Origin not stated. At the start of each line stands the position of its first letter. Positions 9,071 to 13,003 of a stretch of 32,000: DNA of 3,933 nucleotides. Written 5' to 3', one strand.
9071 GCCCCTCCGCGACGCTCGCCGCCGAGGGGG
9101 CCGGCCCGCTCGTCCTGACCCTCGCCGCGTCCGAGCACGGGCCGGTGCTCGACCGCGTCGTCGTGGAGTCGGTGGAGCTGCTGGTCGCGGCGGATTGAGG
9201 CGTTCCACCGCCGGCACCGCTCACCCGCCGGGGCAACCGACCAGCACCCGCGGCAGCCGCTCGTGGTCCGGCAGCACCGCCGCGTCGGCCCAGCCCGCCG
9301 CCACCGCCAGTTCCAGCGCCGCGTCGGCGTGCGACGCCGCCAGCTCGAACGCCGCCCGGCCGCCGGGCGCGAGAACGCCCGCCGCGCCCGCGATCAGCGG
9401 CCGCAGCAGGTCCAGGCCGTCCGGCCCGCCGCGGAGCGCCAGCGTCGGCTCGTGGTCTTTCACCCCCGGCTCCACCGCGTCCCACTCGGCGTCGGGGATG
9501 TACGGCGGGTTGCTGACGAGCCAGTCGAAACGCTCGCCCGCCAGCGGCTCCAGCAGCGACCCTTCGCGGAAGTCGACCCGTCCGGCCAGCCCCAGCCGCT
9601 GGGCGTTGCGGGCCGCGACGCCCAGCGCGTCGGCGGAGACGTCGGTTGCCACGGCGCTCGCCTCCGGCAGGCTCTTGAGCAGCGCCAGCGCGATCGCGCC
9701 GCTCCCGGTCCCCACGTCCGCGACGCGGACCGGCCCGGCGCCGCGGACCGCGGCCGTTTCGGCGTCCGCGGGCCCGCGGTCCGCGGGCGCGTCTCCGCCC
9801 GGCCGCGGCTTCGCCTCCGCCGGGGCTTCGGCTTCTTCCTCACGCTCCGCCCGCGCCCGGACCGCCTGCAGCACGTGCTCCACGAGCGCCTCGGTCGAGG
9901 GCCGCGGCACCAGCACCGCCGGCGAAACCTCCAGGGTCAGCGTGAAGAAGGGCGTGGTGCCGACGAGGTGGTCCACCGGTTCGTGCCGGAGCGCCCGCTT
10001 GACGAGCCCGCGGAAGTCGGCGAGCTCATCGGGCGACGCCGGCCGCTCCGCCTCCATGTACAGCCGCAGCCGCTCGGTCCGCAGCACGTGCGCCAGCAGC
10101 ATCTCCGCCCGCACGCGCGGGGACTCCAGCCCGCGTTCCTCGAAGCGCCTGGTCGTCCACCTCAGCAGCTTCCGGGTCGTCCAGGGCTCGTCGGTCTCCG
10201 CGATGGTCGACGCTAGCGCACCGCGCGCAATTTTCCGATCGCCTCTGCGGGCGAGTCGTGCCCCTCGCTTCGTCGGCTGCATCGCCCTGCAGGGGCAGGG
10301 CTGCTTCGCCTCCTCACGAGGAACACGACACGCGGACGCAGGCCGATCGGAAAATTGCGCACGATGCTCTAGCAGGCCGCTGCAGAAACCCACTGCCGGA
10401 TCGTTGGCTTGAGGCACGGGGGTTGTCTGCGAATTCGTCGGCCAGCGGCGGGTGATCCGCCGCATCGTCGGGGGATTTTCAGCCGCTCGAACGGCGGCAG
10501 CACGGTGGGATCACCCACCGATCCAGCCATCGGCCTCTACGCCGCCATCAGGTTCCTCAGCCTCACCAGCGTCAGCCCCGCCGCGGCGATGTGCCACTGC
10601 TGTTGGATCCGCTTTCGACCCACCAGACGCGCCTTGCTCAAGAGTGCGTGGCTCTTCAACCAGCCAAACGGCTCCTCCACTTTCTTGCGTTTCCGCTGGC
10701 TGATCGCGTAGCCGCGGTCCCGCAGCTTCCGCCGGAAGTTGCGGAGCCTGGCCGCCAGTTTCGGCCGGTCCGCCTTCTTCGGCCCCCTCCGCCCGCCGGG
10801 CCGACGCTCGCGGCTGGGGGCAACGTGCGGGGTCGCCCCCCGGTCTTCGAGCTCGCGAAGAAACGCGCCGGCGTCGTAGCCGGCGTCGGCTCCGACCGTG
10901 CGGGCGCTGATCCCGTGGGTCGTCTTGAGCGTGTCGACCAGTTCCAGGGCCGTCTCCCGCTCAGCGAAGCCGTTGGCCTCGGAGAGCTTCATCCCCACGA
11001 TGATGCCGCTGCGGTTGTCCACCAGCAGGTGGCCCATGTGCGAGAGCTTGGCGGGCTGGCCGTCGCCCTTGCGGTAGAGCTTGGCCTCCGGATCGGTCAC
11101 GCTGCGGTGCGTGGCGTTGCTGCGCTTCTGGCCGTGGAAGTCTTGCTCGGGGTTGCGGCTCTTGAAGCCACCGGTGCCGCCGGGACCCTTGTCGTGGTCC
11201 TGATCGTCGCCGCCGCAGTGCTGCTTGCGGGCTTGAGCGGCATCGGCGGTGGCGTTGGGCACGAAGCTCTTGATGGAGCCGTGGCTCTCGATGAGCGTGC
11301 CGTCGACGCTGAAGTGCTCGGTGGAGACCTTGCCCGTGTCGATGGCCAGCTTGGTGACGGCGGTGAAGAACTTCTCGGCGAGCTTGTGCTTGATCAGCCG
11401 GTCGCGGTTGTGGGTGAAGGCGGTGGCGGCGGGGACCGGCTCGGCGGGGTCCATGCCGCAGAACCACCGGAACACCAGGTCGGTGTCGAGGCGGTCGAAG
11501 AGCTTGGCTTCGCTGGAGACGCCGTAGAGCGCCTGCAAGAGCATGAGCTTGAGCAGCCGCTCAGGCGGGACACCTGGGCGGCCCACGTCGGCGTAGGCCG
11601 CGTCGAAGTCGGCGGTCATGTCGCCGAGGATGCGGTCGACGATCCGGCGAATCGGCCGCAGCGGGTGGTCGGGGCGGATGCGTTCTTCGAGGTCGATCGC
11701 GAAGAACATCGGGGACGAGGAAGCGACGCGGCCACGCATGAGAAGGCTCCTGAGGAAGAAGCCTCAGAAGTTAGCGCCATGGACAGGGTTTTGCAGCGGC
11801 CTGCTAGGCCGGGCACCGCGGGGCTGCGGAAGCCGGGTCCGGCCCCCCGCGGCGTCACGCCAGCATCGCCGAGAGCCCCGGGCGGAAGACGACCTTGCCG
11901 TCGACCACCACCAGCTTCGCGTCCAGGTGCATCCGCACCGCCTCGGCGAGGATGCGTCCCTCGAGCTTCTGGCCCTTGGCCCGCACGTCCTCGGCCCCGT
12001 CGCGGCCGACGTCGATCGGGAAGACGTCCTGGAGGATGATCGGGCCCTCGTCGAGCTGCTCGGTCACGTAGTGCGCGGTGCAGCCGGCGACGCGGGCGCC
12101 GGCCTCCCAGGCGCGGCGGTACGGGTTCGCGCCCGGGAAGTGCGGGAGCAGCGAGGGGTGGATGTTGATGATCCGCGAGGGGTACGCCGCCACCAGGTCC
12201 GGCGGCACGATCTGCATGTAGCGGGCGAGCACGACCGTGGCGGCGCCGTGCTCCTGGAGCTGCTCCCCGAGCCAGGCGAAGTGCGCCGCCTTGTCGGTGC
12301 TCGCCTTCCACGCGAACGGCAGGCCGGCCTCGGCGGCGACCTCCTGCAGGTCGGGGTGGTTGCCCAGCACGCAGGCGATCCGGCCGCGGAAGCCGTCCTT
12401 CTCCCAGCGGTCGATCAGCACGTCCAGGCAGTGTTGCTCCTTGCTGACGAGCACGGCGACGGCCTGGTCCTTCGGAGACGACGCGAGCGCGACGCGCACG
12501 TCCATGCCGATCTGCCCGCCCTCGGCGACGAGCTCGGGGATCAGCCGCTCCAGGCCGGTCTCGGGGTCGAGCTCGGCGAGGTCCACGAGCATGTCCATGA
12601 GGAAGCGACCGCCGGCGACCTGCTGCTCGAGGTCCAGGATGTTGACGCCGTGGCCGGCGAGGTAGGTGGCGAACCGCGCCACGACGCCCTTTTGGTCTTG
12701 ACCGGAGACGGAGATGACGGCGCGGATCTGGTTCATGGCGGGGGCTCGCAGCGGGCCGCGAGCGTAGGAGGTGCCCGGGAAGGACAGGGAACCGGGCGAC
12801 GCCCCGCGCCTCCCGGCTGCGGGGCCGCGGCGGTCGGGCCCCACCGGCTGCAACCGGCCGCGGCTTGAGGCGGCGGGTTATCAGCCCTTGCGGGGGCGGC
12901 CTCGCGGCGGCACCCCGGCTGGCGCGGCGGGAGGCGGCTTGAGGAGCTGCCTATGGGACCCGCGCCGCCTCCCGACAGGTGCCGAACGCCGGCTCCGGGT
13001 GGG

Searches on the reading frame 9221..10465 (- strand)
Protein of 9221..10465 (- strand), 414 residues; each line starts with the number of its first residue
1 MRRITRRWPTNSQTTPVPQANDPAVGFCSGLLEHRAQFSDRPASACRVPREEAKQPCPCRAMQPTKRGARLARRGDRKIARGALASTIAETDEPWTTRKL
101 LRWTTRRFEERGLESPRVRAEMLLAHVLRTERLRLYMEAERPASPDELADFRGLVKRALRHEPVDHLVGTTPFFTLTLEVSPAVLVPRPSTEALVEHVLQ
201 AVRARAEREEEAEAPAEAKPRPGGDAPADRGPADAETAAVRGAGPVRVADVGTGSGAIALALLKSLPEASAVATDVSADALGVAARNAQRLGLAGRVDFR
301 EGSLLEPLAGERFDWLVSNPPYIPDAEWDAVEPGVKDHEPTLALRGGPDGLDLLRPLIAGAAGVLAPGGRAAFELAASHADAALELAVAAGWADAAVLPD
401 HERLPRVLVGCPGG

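Call 35: search_protein_families(library=pfam, proteins=[window:9221-10465:-], max_evalue=0.001)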
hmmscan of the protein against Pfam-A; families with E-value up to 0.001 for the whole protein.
window:9221-10465:- (414 aa): 9 families
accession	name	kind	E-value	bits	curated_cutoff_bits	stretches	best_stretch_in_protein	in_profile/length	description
PF17827.6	PrmC_N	-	1.7e-19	70.6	23.4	1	100-169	2-71/71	PrmC N-terminal domain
PF05175.20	MTS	-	2.8e-13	50.3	23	1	247-323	34-109/170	Methyltransferase small domain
PF13649.12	Methyltransf_25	-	6.4e-10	40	27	1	248-330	1-84/97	Methyltransferase domain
PF13847.12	Methyltransf_31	-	2.3e-09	37.5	27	1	247-319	6-81/145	Methyltransferase domain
PF08241.18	Methyltransf_11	-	3e-06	28.2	21.2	1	250-319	2-67/95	Methyltransferase domain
PF08242.18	Methyltransf_12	-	4.2e-06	27.9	30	1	250-318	2-71/98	Methyltransferase domain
PF12847.13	Methyltransf_18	-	1.1e-05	25.9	27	1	247-315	17-85/151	Methyltransferase domain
PF06325.19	PrmA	-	5.4e-05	23.3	22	1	247-319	164-233/296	Ribosomal protein L11 methyltransferase (PrmA)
PF04816.18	TrmK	-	0.00098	19.1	27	0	248-310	1-63/205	tRNA (adenine(22)-N(1))-methyltransferase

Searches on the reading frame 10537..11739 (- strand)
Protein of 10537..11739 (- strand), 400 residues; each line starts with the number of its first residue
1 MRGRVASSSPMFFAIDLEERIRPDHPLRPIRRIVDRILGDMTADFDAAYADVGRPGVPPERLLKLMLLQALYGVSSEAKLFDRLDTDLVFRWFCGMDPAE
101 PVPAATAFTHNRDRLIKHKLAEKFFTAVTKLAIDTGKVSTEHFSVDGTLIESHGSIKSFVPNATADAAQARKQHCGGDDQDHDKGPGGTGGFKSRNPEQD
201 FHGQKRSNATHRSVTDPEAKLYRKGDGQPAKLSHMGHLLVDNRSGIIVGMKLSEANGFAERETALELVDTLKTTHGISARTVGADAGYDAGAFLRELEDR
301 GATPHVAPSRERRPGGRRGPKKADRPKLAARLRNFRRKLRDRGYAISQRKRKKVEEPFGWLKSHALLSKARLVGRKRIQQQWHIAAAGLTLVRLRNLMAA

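Call 35: search_protein_families(library=pfam, proteins=[window:10537-11739:-], max_evalue=0.001)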
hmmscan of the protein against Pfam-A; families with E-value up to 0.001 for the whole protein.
window:10537-11739:- (400 aa): 3 families
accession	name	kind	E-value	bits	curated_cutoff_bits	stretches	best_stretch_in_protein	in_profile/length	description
PF05598.16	DUF772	-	1.1e-21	77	23.1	1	53-128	1-74/74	Transposase domain (DUF772)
PF01609.27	DDE_Tnp_1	-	9.4e-17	61.9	23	1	235-388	37-197/200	Transposase DDE domain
PF13751.12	DDE_Tnp_1_6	-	6.5e-05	23.7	25.1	1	335-394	64-124/125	Transposase DDE domain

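Call 39: find_encoding_contigs(protein=window:10537-11739:-, flank=10000, max_places=10)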
Protein window:10537-11739:- (400 aa): no gene with exactly this product is on record in the collection.

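Call 40: find_encoding_contigs(protein=window:10537-11709:-, flank=10000, max_places=10)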
Protein window:10537-11709:- (390 aa): no gene with exactly this product is on record in the collection.

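Call 41: find_homologous_proteins(query=window:10537-11739:-, max_evalue=1e-50)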
Query window:10537-11739:- (400 aa): 7789 proteins with E <= 1e-50 among 8000 candidates; the best 120 are listed.
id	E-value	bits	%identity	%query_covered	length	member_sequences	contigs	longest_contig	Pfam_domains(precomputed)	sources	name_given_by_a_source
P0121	2.1e-266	901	100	100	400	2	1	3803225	PF01609.28,PF05598.17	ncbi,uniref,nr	ncbi:IS5 family transposase [Phycisphaera mikurensis]|uniref:Putative transposase for insertion sequ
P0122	1.2e-165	570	65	99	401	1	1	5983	PF01609.28,PF05598.17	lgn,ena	-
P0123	5.1e-160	551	63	100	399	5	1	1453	PF01609.28,PF13751.13,PF05598.17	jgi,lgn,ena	-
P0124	5.8e-157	541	61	100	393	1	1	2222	PF01609.28,PF13751.13,PF05598.17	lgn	-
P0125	6.7e-133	462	57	99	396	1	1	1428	PF01609.28,PF13751.13,PF05598.17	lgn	-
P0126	8.6e-133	462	67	79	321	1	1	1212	PF01609.28,PF05598.17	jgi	-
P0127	6.1e-132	459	60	100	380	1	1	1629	PF01609.28,PF13751.13,PF05598.17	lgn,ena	-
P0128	1.1e-131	458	59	100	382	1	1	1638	PF01609.28,PF13751.13,PF05598.17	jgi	jgi:transposase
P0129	1.5e-131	457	57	100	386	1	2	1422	PF01609.28,PF13751.13,PF05598.17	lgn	-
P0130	2.1e-131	457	57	100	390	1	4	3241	PF01609.28,PF13751.13,PF05598.17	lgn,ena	-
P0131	2.3e-130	454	57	98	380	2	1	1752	PF01609.28,PF13751.13,PF05598.17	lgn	-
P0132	5.5e-130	452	56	100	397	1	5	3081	PF01609.28,PF13751.13,PF05598.17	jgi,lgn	jgi:transposase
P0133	1.0e-129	451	57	100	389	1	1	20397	PF01609.28,PF13751.13,PF05598.17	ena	-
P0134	1.5e-129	451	57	100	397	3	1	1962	PF01609.28,PF13751.13,PF05598.17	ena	-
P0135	8.0e-129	448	57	100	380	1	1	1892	PF01609.28,PF13751.13,PF05598.17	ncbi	-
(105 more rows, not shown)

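Call 42: find_encoding_contigs(protein=P0121, flank=10000, max_places=10)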
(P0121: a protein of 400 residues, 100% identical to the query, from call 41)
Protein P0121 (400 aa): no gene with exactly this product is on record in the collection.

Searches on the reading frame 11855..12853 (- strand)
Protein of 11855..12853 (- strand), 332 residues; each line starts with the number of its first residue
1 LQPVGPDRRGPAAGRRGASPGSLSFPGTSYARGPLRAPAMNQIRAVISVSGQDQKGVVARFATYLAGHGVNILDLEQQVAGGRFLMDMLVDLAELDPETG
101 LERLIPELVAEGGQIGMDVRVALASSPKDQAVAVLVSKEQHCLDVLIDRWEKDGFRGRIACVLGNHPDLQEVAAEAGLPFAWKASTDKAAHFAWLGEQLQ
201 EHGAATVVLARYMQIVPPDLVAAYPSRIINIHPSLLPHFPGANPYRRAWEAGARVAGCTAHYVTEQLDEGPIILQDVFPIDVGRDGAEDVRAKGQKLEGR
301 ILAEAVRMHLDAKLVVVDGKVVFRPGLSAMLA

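Call 35: search_protein_families(library=pfam, proteins=[window:11855-12853:-], max_evalue=0.001)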
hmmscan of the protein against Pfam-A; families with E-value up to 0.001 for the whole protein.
window:11855-12853:- (332 aa): 3 families
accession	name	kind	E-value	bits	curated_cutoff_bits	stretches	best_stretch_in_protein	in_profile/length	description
PF00551.24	Formyl_trans_N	-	6.4e-43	147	26.1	1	132-306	3-181/181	Formyl transferase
PF13740.12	ACT_6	-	2.2e-12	47.1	23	1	46-121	4-75/76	ACT domain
PF01842.31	ACT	-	2e-09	37.5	27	1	46-104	2-61/66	ACT domain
